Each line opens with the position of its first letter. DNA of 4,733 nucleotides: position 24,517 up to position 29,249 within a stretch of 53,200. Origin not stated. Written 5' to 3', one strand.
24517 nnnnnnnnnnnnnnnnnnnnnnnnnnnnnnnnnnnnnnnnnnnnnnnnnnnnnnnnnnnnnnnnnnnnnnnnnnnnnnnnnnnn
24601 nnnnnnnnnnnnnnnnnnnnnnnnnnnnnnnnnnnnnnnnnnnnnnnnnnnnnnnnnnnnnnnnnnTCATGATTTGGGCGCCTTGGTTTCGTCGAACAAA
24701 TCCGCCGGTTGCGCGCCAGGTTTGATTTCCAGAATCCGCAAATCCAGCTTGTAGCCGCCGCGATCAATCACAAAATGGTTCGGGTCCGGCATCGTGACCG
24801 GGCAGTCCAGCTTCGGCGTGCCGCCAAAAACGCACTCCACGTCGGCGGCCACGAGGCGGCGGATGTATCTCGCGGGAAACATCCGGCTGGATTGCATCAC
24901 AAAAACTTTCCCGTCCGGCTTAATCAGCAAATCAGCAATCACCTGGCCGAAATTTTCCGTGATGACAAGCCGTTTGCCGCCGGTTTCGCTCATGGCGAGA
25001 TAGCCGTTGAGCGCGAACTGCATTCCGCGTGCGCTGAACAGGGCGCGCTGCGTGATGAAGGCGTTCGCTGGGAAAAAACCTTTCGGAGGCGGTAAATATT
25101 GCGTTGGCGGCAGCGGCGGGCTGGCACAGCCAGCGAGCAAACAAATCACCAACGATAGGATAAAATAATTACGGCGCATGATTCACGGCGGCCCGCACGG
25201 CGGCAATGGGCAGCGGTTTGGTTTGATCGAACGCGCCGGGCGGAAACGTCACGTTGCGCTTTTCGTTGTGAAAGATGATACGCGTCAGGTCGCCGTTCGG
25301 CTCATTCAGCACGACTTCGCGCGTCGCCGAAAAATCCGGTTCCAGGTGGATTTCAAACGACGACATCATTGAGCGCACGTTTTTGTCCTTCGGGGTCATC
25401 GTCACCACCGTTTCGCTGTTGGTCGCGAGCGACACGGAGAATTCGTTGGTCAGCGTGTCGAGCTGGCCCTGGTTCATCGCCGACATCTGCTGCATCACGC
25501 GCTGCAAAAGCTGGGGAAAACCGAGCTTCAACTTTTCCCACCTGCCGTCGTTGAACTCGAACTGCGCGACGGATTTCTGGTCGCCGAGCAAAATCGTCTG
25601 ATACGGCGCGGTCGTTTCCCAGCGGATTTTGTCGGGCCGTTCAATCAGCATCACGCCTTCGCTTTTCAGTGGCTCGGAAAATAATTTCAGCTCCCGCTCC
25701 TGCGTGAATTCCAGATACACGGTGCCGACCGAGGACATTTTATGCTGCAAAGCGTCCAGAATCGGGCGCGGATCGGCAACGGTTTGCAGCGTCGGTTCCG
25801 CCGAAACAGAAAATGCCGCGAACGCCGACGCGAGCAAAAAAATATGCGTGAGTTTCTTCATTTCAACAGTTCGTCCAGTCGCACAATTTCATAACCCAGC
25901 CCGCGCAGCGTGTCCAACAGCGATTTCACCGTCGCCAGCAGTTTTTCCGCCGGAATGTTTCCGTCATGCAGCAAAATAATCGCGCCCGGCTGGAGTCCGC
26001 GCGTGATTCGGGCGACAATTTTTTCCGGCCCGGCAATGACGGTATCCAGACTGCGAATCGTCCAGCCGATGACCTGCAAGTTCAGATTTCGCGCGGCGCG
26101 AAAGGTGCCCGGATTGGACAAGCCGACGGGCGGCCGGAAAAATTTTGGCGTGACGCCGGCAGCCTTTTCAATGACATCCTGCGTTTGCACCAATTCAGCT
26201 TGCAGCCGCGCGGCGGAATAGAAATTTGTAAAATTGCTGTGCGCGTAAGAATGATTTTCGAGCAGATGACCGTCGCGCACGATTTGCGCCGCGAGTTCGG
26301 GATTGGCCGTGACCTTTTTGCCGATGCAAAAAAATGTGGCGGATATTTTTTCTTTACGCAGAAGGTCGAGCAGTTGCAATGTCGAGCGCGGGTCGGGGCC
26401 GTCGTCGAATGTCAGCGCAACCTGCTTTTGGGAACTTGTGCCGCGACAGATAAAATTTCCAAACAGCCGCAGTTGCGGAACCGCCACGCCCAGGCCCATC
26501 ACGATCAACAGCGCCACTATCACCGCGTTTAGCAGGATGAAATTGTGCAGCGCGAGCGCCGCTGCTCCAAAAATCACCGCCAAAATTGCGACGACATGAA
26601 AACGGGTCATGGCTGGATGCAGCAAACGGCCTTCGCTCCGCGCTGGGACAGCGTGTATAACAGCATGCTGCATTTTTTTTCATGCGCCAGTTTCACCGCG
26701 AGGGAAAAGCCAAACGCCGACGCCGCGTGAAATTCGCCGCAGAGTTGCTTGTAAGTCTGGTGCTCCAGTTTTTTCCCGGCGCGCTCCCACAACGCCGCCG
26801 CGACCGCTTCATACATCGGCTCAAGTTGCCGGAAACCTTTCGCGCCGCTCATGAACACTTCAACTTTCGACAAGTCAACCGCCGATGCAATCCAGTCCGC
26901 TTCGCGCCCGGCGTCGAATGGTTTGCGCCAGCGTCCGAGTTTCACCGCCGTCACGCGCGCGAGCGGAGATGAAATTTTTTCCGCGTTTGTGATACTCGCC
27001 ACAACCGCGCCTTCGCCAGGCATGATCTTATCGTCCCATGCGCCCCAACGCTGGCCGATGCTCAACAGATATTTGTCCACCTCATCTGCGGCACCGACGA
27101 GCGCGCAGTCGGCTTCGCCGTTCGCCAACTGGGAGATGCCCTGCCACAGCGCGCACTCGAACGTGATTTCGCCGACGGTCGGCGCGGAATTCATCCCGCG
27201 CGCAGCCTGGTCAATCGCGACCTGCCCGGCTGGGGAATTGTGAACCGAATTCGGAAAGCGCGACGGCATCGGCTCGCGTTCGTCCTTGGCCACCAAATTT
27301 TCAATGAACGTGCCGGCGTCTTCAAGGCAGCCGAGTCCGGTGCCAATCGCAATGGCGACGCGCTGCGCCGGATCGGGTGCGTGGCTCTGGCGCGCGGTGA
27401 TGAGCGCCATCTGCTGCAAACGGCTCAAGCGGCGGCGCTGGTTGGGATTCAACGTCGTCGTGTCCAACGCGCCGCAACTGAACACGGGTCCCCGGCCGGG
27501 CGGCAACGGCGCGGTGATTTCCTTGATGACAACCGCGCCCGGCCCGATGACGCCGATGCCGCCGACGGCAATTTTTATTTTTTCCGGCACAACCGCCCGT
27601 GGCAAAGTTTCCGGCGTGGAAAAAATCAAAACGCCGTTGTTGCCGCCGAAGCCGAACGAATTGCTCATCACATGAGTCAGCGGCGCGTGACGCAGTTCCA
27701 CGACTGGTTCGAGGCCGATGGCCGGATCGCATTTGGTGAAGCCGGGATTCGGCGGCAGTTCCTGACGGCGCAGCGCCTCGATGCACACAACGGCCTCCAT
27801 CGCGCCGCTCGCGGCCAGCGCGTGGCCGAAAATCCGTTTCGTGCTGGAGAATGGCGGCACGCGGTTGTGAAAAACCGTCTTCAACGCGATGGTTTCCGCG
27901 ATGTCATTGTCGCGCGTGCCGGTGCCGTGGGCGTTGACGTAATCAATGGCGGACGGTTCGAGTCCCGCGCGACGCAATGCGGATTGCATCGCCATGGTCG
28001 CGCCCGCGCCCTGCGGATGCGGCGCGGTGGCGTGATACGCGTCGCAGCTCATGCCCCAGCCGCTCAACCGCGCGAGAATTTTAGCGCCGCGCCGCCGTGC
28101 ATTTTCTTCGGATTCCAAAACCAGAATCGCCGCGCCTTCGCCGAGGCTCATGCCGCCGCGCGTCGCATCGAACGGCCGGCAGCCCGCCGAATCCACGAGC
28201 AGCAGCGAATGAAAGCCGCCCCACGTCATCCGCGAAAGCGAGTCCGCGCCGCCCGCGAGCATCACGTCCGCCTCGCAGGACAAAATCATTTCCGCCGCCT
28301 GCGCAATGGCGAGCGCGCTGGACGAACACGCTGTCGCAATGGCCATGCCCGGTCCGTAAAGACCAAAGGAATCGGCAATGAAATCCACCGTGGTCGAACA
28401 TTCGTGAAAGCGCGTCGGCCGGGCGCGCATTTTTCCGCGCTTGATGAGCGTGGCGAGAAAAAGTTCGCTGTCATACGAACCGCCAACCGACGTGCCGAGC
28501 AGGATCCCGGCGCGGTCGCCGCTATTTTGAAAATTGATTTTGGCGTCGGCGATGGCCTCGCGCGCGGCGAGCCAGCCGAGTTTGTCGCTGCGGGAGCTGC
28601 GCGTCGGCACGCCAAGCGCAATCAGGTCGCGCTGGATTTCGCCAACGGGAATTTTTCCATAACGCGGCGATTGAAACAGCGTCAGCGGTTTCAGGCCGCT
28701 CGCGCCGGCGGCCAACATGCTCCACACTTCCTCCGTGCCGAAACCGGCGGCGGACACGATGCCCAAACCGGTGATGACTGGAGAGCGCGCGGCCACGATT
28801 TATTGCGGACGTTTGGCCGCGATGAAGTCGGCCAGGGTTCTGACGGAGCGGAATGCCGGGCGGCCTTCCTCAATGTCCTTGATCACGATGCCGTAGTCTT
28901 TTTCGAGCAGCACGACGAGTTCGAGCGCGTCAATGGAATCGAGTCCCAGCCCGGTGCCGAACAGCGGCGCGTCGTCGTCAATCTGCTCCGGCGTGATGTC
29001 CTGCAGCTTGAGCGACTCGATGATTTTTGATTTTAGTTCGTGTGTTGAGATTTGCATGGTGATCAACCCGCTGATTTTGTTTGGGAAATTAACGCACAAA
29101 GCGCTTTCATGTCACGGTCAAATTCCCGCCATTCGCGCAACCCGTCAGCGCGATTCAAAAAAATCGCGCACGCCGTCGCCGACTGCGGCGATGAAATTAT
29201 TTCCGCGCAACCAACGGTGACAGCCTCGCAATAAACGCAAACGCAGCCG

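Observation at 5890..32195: About 26-kb convergent two-operon lipid/pigment gene cluster: APE-like type II FAS core elaborated with halogenases, HxxxD acyltransferases, desaturase, deacetylase and a C45 Ntn-hydrolase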

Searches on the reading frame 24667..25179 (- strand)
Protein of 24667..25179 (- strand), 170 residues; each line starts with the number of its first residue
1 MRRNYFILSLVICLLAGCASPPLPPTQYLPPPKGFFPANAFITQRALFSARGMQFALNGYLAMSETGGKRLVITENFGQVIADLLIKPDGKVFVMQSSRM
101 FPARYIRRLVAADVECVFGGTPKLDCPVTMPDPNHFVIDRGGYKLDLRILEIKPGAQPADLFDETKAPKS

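Call 4: search_protein_families(library=pfam, proteins=[window:24667-25179:-], max_evalue=0.01)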
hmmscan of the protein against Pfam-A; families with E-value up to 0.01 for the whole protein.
window:24667-25179:- (170 aa): 0 families

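Call 7: search_protein_families(library=ncbifam, proteins=[window:24667-25179:-], max_evalue=0.01)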
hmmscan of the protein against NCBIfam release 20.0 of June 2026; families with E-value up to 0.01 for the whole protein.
window:24667-25179:- (170 aa): 0 families

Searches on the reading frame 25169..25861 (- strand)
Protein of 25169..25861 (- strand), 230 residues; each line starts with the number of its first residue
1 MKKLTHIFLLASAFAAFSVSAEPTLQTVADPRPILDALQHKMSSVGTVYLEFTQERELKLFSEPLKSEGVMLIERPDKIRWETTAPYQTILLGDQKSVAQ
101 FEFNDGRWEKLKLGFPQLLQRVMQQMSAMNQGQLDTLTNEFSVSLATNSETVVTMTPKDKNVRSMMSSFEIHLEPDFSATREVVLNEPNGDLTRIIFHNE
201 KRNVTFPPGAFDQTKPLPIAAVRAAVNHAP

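Call 4: search_protein_families(library=pfam, proteins=[window:25169-25861:-], max_evalue=0.01)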
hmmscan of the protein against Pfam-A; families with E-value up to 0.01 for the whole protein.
window:25169-25861:- (230 aa): 1 family
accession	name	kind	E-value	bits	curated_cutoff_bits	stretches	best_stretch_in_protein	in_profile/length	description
PF03548.22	LolA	-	1.6e-17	64.2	23.6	1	44-212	2-163/165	Outer membrane lipoprotein carrier protein LolA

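Call 7: search_protein_families(library=ncbifam, proteins=[window:25169-25861:-], max_evalue=0.01)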
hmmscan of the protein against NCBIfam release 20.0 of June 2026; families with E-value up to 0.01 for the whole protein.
window:25169-25861:- (230 aa): 3 families
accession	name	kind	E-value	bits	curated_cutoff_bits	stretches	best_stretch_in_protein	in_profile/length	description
NF053544.1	LolA2_flexi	equivalog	9.7e-28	96.9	125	1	1-212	1-207/208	flexirubin biosynthesis/transport protein LolA2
TIGR00547.2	lolA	equivalog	1.7e-16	60.3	112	1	21-216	12-194/202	outer membrane lipoprotein periplasmic chaperone LolA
NF000661.0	PRK00031.1-3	equivalog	0.00011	21.7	255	1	12-216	19-217/225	outer membrane lipoprotein chaperone LolA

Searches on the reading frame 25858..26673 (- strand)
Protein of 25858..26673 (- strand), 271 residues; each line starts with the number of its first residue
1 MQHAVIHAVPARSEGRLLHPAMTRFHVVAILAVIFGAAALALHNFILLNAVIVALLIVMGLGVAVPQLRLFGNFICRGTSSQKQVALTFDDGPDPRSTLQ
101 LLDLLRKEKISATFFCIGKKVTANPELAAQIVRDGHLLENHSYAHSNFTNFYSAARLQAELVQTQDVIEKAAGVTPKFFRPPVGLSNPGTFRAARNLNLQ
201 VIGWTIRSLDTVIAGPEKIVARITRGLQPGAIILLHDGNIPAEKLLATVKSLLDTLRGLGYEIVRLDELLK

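Call 4: search_protein_families(library=pfam, proteins=[window:25858-26673:-], max_evalue=0.01)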
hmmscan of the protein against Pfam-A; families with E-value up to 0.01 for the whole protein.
window:25858-26673:- (271 aa): 1 family
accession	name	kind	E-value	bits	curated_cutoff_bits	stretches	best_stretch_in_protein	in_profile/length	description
PF01522.26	Polysacc_deac_1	-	1.4e-34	119.2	23.1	1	78-201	2-123/124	Polysaccharide deacetylase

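Call 7: search_protein_families(library=ncbifam, proteins=[window:25858-26610:-], max_evalue=0.01)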
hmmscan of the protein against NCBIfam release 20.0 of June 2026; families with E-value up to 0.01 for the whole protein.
window:25858-26610:- (250 aa): 8 families
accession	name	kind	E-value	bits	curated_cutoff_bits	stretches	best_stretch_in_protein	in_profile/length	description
TIGR02764.1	spore_ybaN_pdaB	equivalog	1.5e-45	155.4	237.4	1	59-249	3-191/191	polysaccharide deacetylase family sporulation protein PdaB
TIGR04243.1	nodulat_NodB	equivalog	1.7e-38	132.1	240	1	62-236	2-177/197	chitooligosaccharide deacetylase NodB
NF045821.1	PgAcgDacpgdA1_Bac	equivalog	2.4e-34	118.5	400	1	57-234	83-257/282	peptidoglycan-N-acetylglucosamine deacetylase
TIGR02884.1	spore_pdaA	equivalog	1.9e-31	109.5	298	1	57-248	32-223/224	delta-lactam-biosynthetic de-N-acetylase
NF045820.1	PgAcgDacpgdA_Strep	equivalog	2.3e-31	109.1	800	1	60-249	266-448/463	peptidoglycan-N-acetylglucosamine deacetylase PgdA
TIGR02873.1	spore_ylxY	hypoth_equivalog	6.3e-31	107.6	391.5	1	53-249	76-267/268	probable sporulation protein, polysaccharide deacetylase family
NF045822.1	PgAcgDacpgdA2_Bac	equivalog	1.3e-24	87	400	1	62-246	70-259/274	peptidoglycan-N-acetylglucosamine deacetylase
TIGR03006.1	pepcterm_polyde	equivalog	8.5e-11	41.5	276.2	1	76-161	35-119/272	XrtA system polysaccharide deacetylase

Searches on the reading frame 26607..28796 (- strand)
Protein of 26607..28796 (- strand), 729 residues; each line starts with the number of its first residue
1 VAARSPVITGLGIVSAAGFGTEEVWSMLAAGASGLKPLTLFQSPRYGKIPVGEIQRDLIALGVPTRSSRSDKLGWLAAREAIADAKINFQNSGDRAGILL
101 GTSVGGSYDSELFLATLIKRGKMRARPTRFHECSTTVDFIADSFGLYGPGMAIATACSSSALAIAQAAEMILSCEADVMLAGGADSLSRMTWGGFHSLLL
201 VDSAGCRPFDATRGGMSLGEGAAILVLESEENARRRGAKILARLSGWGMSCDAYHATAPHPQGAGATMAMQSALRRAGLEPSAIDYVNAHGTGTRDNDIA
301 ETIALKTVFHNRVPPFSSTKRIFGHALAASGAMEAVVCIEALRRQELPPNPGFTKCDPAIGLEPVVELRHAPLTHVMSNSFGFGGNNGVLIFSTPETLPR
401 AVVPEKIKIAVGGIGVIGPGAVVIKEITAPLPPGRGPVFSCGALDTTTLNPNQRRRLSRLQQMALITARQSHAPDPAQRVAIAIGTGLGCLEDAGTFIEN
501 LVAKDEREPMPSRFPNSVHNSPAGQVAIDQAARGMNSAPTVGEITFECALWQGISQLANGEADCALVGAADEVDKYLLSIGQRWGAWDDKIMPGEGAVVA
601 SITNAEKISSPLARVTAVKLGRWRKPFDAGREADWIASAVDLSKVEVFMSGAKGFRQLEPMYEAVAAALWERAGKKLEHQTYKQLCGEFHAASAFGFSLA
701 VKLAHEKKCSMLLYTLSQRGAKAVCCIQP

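Call 4: search_protein_families(library=pfam, proteins=[window:26607-28796:-], max_evalue=0.01)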
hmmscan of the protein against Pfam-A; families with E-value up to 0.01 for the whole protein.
window:26607-28796:- (729 aa): 4 families
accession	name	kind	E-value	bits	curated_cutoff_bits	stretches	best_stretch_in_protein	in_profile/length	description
PF00109.32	ketoacyl-synt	-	9.8e-36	124.1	20.8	2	7-233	5-252/252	Beta-ketoacyl synthase, N-terminal domain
PF02801.28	Ketoacyl-synt_C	-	1.5e-31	109.3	20.8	1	241-353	1-118/119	Beta-ketoacyl synthase, C-terminal domain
PF13723.12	Ketoacyl-synt_2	-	1.2e-10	41.9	25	1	445-572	18-141/223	Beta-ketoacyl synthase, N-terminal domain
PF00108.29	Thiolase_N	-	2.3e-06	27.6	26.4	1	149-190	77-118/260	Thiolase, N-terminal domain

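Call 7: search_protein_families(library=ncbifam, proteins=[window:26607-28796:-], max_evalue=0.01)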
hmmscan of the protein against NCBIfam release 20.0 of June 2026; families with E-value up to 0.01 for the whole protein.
window:26607-28796:- (729 aa): 47 families (the best 25 are shown)
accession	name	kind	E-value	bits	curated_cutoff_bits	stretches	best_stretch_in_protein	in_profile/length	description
TIGR03150.1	fabF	equivalog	1.3e-108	363.3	493.75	2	7-392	4-406/407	beta-ketoacyl-ACP synthase II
NF005589.0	PRK07314.1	subfamily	8.9e-105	350.8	387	2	3-393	3-410/413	beta-ketoacyl-ACP synthase II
NF006618.0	PRK09185.1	subfamily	1.7e-98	330.3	407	1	7-394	6-392/394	beta-ketoacyl-ACP synthase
NF004970.0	PRK06333.1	subfamily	2.6e-88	296.7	525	2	5-393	5-420/424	beta-ketoacyl-ACP synthase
NF006274.0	PRK08439.1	equivalog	2.9e-78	263.5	621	1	7-393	5-404/406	beta-ketoacyl-ACP synthase II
NF004618.0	PRK05952.1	equivalog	7.4e-76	255.5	455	1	7-393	5-381/384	beta-ketoacyl-ACP synthase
NF058662.1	cispenta_AmcF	equivalog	2.5e-70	237.4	325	1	7-393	3-368/369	cispentacin biosynthesis acyltransferase subunit AmcF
NF006434.0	PRK08722.1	equivalog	2.6e-70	237.4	759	2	1-393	1-412/414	beta-ketoacyl-ACP synthase II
NF005076.0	PRK06501.1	equivalog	1.3e-69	235.2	629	1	7-394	14-422/425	beta-ketoacyl-ACP synthase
NF005916.1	PRK07910.1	equivalog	4.5e-69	233.4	560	2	69-393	82-416/418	KasA/KasB family beta-ketoacyl-ACP synthase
NF006587.0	PRK09116.1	equivalog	4.2e-63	213.5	470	1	7-393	5-405/408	beta-ketoacyl-ACP synthase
NF005935.0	PRK07967.1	equivalog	2.2e-57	194.7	630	1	5-393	3-402/406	beta-ketoacyl-ACP synthase I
NF005490.0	PRK07103.1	equivalog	6.4e-56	190.2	445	1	4-392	4-410/414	polyketide beta-ketoacyl:acyl carrier protein synthase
NF045894.1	PKS_plus_SDR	equivalog_domain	1.7e-34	118.8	1740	1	131-350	147-373/1515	type I polyketide synthase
NF040607.1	mycolic_Pks13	equivalog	5.4e-33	113.6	2100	1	80-391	198-522/1680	polyketide synthase Pks13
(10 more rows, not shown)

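Call 30: search_solved_structures(query=window:26607-28796:-, max_evalue=1e-20)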
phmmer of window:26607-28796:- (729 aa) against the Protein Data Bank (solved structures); distinct sequences matched with E-value up to 1e-20: 100 (the best 60 are shown).
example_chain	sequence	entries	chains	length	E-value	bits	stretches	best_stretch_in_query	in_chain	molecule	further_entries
9s5h_B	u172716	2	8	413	2.1e-73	250.9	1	6-392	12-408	3-oxoacyl-(Acyl-carrier-protein) synthase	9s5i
1j3n_A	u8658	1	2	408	3e-70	240.5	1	4-393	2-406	3-oxoacyl-(acyl-carrier protein) synthase II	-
6okg_A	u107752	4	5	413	1.3e-68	235.1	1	1-393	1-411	3-oxoacyl-[acyl-carrier-protein] synthase 2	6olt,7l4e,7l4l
2gfw_A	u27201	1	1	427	2.3e-68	234.3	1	3-393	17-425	3-oxoacyl-[acyl-carrier-protein] synthase 2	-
1b3n_A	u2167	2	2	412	2.7e-68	234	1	4-393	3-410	PROTEIN (KETOACYL ACYL CARRIER PROTEIN SYNTHASE 2) | BETA-KETOACYL ACP SYNTHASE II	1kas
2gfy_A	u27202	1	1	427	2e-67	231.2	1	3-393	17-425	3-oxoacyl-[acyl-carrier-protein] synthase 2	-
3hnz_A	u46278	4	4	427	4.9e-67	229.9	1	3-393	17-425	3-oxoacyl-[acyl-carrier-protein] synthase 2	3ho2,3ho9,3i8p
9lpl_A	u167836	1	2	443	7.9e-67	229.2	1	3-393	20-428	3-oxoacyl-[acyl-carrier-protein] synthase 2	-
2gfv_A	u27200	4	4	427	9.4e-67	228.9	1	3-393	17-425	3-oxoacyl-[acyl-carrier-protein] synthase 2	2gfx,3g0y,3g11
8qm1_A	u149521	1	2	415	2.7e-66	227.5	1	1-393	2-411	3-oxoacyl-[acyl-carrier-protein] synthase 2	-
4b7v_A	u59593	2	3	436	3.2e-66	227.2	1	1-393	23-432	3-OXOACYL-[ACYL-CARRIER-PROTEIN] SYNTHASE 2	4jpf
2gqd_A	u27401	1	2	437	1.4e-65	225.1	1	6-394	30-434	3-oxoacyl-[acyl-carrier-protein] synthase 2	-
8z5c_A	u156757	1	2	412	1.8e-65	224.7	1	5-393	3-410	3-oxoacyl-[acyl-carrier-protein] synthase 2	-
4ls5_A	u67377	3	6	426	2e-65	224.6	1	4-393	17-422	3-oxoacyl-[acyl-carrier-protein] synthase 2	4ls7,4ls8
4r8e_A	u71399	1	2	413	2.1e-65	224.5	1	1-393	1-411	3-oxoacyl-[acyl-carrier-protein] synthase 2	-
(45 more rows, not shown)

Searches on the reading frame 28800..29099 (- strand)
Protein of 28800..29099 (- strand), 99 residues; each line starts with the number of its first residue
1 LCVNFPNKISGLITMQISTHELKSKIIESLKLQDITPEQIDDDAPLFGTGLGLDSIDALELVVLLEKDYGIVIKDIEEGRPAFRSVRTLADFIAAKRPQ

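Call 5: search_protein_families(library=pfam, proteins=[window:28800-29099:-], max_evalue=0.01)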
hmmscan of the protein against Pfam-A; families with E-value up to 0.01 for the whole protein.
window:28800-29099:- (99 aa): 1 family
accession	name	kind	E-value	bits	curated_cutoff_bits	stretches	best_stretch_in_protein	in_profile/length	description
PF00550.31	PP-binding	-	2.1e-08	34.7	20.8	1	29-74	10-50/67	Phosphopantetheine attachment site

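Call 8: search_protein_families(library=ncbifam, proteins=[window:28800-29099:-], max_evalue=0.01)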
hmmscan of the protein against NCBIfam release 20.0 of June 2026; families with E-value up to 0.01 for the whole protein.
window:28800-29099:- (99 aa): 13 families
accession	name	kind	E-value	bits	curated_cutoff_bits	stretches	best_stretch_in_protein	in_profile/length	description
NF006617.0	PRK09184.1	subfamily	5.8e-23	80.7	70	1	13-97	9-94/96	phosphopantetheine-binding protein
NF052616.1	ACP_for_OlsHI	equivalog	9.1e-10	38.8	130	1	32-97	17-81/83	ornithine lipid biosynthesis acyl carrier protein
NF003757.0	PRK05350.1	equivalog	2.6e-09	37.1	65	1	31-95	17-75/83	acyl carrier protein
NF005798.0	PRK07639.1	equivalog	2.8e-08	34.1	100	1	24-99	12-84/91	petrobactin biosynthesis protein AsbD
TIGR00517.1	acyl_carrier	equivalog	4.7e-08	32.8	70.45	1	33-96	16-76/77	acyl carrier protein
NF058660.1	cispen_ACP_AmcB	equivalog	1.1e-07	32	80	1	33-96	16-78/80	cispentacin biosynthesis acyl carrier protein AmcB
NF005480.0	PRK07081.1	equivalog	7.7e-07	29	72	1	31-94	13-74/83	acyl carrier protein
NF002148.0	PRK00982.1-2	subfamily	2.5e-06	27.2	71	1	23-95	10-76/79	acyl carrier protein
NF002149.0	PRK00982.1-3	equivalog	5e-06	26.4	106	1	22-95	8-75/78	acyl carrier protein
NF002151.0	PRK00982.1-5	equivalog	1.9e-05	24.7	92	1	22-76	8-58/78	acyl carrier protein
NF002150.0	PRK00982.1-4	subfamily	6.5e-05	23.1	66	1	24-96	12-78/80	acyl carrier protein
NF003464.0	PRK05087.1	equivalog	0.00065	19.7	68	1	25-80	9-61/78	D-alanine--poly(phosphoribitol) ligase subunit DltC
NF009104.0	PRK12449.1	equivalog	0.005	16.7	70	0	21-94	5-76/80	acyl carrier protein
